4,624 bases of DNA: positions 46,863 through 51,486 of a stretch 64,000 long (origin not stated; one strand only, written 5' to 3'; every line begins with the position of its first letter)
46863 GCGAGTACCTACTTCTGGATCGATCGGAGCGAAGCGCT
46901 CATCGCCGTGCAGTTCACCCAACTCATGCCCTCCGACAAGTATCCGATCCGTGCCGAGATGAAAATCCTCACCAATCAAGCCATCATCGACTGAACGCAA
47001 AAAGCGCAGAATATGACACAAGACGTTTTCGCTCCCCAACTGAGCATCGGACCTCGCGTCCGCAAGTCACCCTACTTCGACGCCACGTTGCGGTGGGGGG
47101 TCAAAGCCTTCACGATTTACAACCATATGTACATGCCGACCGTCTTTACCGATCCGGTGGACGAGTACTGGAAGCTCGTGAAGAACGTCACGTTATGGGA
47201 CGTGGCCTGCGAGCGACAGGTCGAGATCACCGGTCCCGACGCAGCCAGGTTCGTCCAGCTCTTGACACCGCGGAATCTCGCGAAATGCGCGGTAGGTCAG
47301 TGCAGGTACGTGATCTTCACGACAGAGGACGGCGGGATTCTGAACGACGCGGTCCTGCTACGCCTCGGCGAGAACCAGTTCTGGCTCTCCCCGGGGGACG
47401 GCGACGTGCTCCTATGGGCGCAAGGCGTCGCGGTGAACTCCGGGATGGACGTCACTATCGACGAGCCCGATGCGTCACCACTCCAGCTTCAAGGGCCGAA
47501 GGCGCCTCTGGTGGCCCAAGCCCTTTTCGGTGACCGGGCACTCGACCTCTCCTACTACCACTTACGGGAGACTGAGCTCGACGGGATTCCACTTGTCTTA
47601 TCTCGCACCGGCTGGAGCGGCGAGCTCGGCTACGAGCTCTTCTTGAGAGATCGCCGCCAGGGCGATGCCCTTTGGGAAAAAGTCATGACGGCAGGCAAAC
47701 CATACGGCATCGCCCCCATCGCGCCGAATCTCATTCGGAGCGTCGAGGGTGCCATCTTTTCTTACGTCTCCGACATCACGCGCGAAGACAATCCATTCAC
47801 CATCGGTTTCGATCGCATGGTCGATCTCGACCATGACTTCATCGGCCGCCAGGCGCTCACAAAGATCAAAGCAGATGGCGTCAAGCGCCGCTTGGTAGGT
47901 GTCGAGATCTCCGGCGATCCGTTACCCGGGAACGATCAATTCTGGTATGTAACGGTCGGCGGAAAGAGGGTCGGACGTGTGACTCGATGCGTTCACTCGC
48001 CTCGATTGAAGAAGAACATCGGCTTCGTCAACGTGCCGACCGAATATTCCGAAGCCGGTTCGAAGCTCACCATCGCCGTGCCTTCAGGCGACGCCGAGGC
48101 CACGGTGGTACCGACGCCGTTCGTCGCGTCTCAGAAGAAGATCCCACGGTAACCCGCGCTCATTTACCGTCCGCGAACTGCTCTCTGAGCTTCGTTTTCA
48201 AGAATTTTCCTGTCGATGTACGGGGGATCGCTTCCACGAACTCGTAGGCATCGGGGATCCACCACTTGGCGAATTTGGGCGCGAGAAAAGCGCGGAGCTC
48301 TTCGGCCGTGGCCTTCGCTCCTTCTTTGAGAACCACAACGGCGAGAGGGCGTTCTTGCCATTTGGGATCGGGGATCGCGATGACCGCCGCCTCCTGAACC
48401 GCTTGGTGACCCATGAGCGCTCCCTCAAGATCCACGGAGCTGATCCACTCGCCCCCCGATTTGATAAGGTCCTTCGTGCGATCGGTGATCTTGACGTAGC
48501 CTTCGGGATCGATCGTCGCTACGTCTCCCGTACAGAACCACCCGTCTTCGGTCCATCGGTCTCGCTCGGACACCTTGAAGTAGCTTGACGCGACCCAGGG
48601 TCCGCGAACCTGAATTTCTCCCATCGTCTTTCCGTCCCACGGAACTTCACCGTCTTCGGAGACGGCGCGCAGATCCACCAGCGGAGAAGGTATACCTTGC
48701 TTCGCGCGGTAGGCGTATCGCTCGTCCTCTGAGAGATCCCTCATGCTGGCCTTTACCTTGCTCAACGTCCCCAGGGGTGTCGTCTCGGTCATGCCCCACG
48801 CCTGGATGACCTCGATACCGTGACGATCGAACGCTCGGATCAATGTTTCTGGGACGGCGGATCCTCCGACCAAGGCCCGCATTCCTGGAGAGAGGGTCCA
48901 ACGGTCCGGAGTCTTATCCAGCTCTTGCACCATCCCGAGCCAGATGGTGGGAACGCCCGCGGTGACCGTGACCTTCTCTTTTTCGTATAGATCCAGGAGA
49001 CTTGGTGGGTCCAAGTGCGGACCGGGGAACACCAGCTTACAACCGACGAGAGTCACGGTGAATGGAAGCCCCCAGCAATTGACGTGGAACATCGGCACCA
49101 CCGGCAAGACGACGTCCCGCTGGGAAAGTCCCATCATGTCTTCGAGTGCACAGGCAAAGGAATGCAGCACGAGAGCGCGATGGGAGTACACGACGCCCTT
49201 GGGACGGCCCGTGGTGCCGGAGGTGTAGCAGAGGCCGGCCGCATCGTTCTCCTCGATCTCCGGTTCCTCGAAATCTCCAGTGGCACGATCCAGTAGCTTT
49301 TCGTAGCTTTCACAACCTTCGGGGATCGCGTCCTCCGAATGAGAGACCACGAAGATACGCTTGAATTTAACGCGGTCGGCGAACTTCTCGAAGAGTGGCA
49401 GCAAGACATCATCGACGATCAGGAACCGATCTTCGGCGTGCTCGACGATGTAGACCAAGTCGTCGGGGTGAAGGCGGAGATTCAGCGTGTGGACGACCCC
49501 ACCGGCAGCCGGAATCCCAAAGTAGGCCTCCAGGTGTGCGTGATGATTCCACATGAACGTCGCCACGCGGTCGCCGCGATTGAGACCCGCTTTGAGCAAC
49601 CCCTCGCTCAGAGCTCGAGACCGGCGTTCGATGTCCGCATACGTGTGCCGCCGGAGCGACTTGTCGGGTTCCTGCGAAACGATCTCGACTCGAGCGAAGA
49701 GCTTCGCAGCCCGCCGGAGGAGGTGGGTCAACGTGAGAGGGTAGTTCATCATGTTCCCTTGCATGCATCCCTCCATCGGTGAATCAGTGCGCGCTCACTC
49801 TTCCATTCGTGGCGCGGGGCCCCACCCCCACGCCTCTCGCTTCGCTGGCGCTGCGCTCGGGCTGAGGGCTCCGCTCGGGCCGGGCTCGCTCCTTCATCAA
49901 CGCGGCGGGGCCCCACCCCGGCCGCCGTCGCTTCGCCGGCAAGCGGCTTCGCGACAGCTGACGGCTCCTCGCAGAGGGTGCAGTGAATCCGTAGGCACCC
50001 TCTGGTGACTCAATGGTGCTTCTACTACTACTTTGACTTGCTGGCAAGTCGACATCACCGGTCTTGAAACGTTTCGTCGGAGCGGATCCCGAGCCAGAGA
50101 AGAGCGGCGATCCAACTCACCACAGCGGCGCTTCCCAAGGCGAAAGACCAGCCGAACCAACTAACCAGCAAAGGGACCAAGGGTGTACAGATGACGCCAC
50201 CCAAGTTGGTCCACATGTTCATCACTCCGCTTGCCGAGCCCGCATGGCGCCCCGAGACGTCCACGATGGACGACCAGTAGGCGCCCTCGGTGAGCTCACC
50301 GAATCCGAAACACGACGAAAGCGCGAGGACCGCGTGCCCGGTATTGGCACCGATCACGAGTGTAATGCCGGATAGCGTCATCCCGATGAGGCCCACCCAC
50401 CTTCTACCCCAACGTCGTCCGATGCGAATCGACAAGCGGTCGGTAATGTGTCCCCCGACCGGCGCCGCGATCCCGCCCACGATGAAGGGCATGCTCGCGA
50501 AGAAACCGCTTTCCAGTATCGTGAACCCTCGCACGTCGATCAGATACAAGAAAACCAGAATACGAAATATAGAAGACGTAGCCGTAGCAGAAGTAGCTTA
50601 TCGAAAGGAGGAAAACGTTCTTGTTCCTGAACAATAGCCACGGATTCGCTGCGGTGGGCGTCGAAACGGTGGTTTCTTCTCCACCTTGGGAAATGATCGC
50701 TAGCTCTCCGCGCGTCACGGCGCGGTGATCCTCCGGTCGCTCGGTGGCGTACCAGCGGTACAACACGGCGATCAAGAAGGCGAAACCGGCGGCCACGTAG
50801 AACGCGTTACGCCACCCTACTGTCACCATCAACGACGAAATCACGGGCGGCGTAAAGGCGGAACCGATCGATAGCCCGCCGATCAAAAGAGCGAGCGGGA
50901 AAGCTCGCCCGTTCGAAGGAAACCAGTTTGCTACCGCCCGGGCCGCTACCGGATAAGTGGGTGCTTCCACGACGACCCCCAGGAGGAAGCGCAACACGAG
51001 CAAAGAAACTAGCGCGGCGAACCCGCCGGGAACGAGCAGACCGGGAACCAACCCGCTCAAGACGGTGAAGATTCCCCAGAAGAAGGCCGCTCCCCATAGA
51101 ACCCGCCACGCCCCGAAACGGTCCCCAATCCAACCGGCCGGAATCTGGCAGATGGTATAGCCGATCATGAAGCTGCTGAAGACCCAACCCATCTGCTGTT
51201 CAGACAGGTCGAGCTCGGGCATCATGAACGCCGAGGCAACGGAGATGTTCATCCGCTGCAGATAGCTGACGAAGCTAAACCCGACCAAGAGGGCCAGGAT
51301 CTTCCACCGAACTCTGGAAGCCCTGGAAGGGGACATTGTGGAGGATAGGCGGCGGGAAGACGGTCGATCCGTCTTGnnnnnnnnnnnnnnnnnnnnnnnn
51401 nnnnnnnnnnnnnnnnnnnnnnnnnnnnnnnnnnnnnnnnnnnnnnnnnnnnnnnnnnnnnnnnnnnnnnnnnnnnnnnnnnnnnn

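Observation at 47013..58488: One-carbon/N-demethylation cluster: Rieske oxygenase + Tat-signal sarcosine-oxidase-like flavoprotein + formate-THF ligase + two GcvT-family folate-dependent proteins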

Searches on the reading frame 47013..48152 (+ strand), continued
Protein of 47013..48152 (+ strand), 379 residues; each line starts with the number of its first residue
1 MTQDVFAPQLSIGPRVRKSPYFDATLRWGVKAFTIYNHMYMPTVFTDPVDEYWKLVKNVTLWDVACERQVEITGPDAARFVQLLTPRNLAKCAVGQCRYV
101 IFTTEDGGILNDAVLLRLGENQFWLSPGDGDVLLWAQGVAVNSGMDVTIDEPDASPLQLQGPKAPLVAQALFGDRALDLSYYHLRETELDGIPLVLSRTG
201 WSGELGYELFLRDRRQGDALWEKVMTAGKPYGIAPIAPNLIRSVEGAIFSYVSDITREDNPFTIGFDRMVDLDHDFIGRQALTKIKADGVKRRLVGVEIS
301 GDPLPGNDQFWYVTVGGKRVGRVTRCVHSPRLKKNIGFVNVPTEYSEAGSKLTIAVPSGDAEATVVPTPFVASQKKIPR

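Call 49: search_protein_families(library=pfam, proteins=[L146:9022-10080:-, L100:948-2447:-, L092:2830-4467:-, L089:4029-4628:-, L117:11170-11463:+, L132:8437-8823:+], max_evalue=0.01)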
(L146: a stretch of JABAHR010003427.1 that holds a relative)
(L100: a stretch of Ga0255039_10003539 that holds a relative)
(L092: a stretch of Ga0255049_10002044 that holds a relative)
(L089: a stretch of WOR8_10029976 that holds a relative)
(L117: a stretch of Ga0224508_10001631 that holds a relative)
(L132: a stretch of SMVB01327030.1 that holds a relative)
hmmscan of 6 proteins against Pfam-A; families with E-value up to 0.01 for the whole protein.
L146:9022-10080:- (352 aa): 5 families
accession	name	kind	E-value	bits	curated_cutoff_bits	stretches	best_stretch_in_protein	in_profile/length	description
PF13561.12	adh_short_C2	-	8.5e-57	192.9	27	1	109-345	5-233/236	Enoyl-(Acyl carrier protein) reductase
PF00106.31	adh_short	-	2.4e-52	177.7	26.6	1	102-280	2-183/195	short chain dehydrogenase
PF23441.1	SDR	-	3.6e-07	30.3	27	1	103-291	10-206/258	SDR-like rossmann domain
PF08659.16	KR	-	1.2e-06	29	22.6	1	103-249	3-152/180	KR domain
PF01370.27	Epimerase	-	0.00022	21.2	20.9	1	103-331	1-227/240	NAD dependent epimerase/dehydratase family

L100:948-2447:- (499 aa): 2 families
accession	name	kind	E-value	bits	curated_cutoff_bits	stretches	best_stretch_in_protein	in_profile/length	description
PF02028.23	BCCT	-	4.2e-144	481.1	27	1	10-496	2-484/485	BCCT, betaine/carnitine/choline family transporter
PF05656.20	DUF805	-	0.0032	18.3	25.7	1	183-279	7-95/111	Protein of unknown function (DUF805)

L092:2830-4467:- (545 aa): 4 families
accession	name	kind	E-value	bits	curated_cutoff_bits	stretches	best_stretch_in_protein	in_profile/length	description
PF00135.34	COesterase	-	2.6e-86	291.1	27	1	48-520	12-501/515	Carboxylesterase family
PF20434.5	BD-FAE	-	1.8e-07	31.3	26.8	1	140-246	5-100/215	BD-FAE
PF07859.19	Abhydrolase_3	-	0.0013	19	25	0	215-270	51-107/210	alpha/beta hydrolase fold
PF17574.7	TA_inhibitor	-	0.0093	16.4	27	0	258-302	28-70/89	Inhibitor of toxin/antitoxin system (Gp4.5)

L089:4029-4628:- (200 aa): 1 family
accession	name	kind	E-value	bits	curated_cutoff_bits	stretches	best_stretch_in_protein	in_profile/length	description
PF07040.16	DUF1326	-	1.1e-49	169.5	25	1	11-188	2-176/177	Protein of unknown function (DUF1326)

L117:11170-11463:+ (97 aa): 0 families

L132:8437-8823:+ (128 aa): 0 families

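Call 62: search_protein_families(library=pfam, proteins=[L089:1-2103:+, L089:2-2283:-, L089:2110-2802:+], max_evalue=0.0001)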
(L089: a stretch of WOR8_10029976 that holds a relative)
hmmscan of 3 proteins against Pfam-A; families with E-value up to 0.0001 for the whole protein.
L089:1-2103:+ (700 aa): 4 families
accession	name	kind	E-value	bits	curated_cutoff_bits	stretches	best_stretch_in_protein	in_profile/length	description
PF01011.28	PQQ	-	4.2e-74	250.7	26.7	2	36-364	1-343/595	Glucose/ethanol/alcohol dehydrogenase, beta-propeller domain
PF13360.13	PQQ_2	-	1e-23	84.7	27.6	2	64-189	55-177/233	Outer membrane protein assembly factor BamB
PF13570.13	Beta-prop_ACSF4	-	6.2e-14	52.6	133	1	65-214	84-211/329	Beta-alanine-activating enzyme, beta-propeller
PF13442.11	Cytochrome_CBB3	-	3.9e-12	46.8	27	1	609-682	2-68/68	Cytochrome C oxidase, cbb3-type, subunit III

L089:2-2283:- (760 aa): 0 families

L089:2110-2802:+ (230 aa): 0 families

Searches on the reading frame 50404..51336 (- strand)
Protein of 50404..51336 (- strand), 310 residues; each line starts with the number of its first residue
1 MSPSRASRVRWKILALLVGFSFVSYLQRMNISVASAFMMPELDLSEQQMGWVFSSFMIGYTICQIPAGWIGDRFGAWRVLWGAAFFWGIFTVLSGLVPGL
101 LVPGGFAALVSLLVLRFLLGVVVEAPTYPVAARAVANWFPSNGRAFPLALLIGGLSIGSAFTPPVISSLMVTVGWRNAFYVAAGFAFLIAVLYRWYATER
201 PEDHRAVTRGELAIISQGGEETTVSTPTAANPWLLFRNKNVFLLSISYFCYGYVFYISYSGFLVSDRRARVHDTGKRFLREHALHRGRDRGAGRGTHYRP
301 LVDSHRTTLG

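Call 3: search_protein_families(library=pfam, proteins=[window:50404-51336:-])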
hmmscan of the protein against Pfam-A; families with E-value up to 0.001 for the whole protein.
window:50404-51336:- (310 aa): 2 families
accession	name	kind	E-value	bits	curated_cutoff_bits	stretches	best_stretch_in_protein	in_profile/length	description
PF07690.21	MFS_1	-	4.9e-37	128.1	33.4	1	21-260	5-222/347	Major Facilitator Superfamily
PF00083.30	Sugar_tr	-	0.00018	21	22.3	1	45-190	44-185/452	Sugar (and other) transporter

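Call 6: search_protein_families(library=ncbifam, proteins=[window:50404-51336:-])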
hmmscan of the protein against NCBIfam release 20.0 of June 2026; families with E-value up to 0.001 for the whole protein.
window:50404-51336:- (310 aa): 25 families
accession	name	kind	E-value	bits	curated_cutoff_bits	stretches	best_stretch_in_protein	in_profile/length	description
TIGR00893.1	2A0114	subfamily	2.9e-48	164.8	395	1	22-257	4-233/399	D-galactonate transporter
TIGR00881.1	2A0104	subfamily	1.5e-28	99.9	407.75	1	22-250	5-227/379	phosphoglycerate transporter protein PgtP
TIGR00894.1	2A0114euk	subfamily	1.2e-20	73.5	626.45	1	41-255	70-277/465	Na(+)-dependent inorganic phosphate cotransporter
TIGR00895.1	2A0115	subfamily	3e-15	56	418.55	1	4-193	9-188/398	aromatic acid/H+ symport family MFS transporter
NF008661.1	PRK11663.1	subfamily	9.6e-14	51.2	564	1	13-250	32-261/439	MFS transporter family glucose-6-phosphate receptor UhpC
NF008586.0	PRK11551.1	equivalog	1.3e-13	50.8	410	1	26-200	29-193/406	3-(3-hydroxy-phenyl)propionate transporter MhpT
NF049980.1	SfMCT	equivalog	4.5e-12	45.3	320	1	31-206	21-186/378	L-lactate MFS transporter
NF053517.1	HbztTptrPcaK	equivalog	1.5e-10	40.6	770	1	7-193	14-190/437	4-hydroxybenzoate transporter PcaK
TIGR02332.1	HpaX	equivalog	5e-08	32.5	615.4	1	10-211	7-203/412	4-hydroxyphenylacetate permease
TIGR00711.1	efflux_EmrB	subfamily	6.2e-08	31.8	230.2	1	14-189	5-171/485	DHA2 family efflux MFS transporter permease subunit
NF000025.1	MFS_efflux_tcmA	exception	1.2e-06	27.6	999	1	11-192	26-198/538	tetracenomycin C efflux MFS transporter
TIGR00900.1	2A0121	subfamily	1.3e-06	28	319.6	1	13-129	210-320/364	H+ Antiporter protein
NF008963.0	PRK12307.1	equivalog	1.5e-06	27.6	637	1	37-201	43-196/426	MFS transporter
NF047787.1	PhglyTportPgtP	equivalog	1.8e-06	27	750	1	12-203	27-214/451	phosphoglycerate transporter PgtP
NF038246.1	bile_salt_MFS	equivalog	2e-06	26.9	400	1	135-253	120-241/408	conjugated bile salt MFS transporter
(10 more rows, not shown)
